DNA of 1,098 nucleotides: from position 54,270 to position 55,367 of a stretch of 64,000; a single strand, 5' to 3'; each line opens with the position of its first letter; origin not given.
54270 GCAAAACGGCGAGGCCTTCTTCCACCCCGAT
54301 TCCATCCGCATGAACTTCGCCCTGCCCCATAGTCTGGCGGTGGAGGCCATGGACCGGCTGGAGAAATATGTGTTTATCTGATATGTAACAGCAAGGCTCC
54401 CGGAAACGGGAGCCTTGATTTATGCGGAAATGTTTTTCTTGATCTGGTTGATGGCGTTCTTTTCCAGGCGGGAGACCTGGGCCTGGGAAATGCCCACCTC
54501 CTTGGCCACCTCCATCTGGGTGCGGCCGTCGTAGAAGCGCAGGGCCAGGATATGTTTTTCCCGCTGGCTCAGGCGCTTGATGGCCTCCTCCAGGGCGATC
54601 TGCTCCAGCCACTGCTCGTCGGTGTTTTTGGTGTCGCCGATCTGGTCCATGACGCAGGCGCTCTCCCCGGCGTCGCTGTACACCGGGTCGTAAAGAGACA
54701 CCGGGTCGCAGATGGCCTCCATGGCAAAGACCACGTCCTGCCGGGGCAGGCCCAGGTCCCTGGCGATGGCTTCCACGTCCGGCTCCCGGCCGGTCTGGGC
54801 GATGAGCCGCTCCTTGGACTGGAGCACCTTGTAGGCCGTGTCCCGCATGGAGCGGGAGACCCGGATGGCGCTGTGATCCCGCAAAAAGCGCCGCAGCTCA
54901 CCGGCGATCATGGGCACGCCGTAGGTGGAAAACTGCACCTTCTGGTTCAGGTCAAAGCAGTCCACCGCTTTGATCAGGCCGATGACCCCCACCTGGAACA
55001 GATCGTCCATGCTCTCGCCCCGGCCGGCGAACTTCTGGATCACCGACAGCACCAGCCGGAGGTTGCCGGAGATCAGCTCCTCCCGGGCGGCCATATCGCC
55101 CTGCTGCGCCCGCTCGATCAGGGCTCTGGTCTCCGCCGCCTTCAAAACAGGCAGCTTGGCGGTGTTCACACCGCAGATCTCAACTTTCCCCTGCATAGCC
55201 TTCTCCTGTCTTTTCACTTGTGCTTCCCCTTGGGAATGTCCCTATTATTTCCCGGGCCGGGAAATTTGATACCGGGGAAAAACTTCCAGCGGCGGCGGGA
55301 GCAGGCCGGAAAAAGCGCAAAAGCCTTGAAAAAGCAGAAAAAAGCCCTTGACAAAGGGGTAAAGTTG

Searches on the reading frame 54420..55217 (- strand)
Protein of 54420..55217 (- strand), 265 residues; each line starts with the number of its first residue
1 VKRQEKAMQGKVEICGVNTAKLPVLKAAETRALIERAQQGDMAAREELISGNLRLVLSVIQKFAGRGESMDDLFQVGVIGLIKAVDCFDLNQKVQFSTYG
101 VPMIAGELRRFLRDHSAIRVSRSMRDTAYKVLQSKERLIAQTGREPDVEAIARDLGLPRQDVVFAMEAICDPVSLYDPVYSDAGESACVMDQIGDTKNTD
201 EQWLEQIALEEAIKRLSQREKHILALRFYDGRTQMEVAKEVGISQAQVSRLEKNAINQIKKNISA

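Call 4: search_protein_families(library=ncbifam, proteins=[window:54420-55217:-])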
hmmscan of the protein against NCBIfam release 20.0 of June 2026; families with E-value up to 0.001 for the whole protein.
window:54420-55217:- (265 aa): 77 families (the best 25 are shown)
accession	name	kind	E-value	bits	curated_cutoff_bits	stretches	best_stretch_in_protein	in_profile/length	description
NF006071.0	PRK08215.1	equivalog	1.4e-122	408.3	372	1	9-263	3-257/258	RNA polymerase sporulation sigma factor SigG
TIGR02850.1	spore_sigG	equivalog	1.6e-120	401.3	457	1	11-263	2-254/254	RNA polymerase sporulation sigma factor SigG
NF004052.0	PRK05572.1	subfamily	1.7e-87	293.1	311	1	21-264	10-251/252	SigF/SigG family RNA polymerase sporulation sigma factor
TIGR02885.1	spore_sigF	equivalog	3.5e-84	282.2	321.45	1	33-263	1-231/231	RNA polymerase sporulation sigma factor SigF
TIGR02980.1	SigBFG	subfamily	7.6e-77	258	234.35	1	43-263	3-226/227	SigB/SigF/SigG family RNA polymerase sigma factor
NF005514.0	PRK07122.1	subfamily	5.3e-43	147.1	372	1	42-262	39-262/264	RNA polymerase sigma factor SigF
NF005644.0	PRK07408.1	subfamily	3.4e-39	135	261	1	26-263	10-253/258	RNA polymerase sigma factor SigF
TIGR02941.1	Sigma_B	equivalog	9.8e-37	126.8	315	1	31-263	16-253/255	RNA polymerase sigma factor SigB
NF004471.0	PRK05803.1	subfamily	1.2e-36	126.1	252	2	25-126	32-133/235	RNA polymerase sporulation sigma factor SigK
NF006158.0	PRK08301.1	equivalog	3.5e-36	124.9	339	2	8-126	24-142/241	RNA polymerase sporulation sigma factor SigE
NF006666.0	PRK09210.1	equivalog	6.4e-36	124.4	572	1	20-261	109-358/370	RNA polymerase sigma factor RpoD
TIGR02835.1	spore_sigmaE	equivalog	4.2e-35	121.3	348.6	2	11-138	20-147/234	RNA polymerase sporulation sigma factor SigE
TIGR02937.1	sigma70-ECF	superfamily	2.4e-34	118.4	42.9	1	44-262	2-164/165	sigma-70 family RNA polymerase sigma factor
TIGR02393.1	RpoD_Cterm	equivalog_domain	4.8e-34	118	354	1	44-262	1-227/238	RNA polymerase sigma factor RpoD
TIGR02846.1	spore_sigmaK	equivalog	7.1e-34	117.3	298.65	2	25-126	30-131/227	RNA polymerase sporulation sigma factor SigK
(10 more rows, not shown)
